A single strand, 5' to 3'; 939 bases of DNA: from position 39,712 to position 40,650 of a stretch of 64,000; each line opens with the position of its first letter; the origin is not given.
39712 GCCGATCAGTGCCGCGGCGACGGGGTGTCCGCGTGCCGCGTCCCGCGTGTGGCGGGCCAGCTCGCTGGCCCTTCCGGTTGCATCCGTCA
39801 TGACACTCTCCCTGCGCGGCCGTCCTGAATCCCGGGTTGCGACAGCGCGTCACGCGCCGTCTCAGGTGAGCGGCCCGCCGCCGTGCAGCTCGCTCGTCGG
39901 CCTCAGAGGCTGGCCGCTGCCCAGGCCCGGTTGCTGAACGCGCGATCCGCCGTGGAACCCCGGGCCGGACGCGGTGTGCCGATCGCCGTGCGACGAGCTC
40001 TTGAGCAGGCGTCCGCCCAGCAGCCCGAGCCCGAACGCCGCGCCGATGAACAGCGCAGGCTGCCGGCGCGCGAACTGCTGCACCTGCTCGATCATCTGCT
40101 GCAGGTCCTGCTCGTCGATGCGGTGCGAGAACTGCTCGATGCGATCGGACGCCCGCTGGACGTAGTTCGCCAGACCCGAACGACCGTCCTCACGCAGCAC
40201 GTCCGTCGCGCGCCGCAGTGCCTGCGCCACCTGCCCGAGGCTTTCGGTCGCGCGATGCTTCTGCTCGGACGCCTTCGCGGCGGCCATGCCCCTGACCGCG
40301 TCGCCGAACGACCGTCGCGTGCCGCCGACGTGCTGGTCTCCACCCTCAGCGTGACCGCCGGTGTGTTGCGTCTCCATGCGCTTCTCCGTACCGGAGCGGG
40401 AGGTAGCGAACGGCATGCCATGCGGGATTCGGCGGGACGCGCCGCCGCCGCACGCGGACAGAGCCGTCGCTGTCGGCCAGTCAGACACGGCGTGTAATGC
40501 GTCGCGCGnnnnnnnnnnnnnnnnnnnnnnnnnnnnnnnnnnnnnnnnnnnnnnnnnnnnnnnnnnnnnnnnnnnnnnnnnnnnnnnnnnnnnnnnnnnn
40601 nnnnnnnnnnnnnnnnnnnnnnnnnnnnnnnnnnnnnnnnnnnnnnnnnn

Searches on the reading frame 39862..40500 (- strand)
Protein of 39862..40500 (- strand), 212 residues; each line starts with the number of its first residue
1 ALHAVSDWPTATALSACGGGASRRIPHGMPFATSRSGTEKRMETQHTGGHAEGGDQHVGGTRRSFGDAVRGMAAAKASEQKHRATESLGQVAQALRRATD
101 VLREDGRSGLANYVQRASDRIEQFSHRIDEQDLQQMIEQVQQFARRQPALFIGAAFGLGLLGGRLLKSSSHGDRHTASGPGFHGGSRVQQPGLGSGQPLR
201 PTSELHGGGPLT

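Call 10: search_protein_families(library=pfam, proteins=[window:39862-40500:-], max_evalue=0.001)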
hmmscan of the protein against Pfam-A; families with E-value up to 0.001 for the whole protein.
window:39862-40500:- (212 aa): 0 families

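Call 57: search_protein_families(library=ncbifam, proteins=[window:39862-40377:-], max_evalue=0.01)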
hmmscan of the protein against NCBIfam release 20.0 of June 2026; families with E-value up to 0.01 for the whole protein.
window:39862-40377:- (171 aa): 1 family
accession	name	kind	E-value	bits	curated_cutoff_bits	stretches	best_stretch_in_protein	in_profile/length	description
NF003520.0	PRK05183.1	subfamily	0.0039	15.6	620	1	22-106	520-604/621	Fe-S protein assembly chaperone HscA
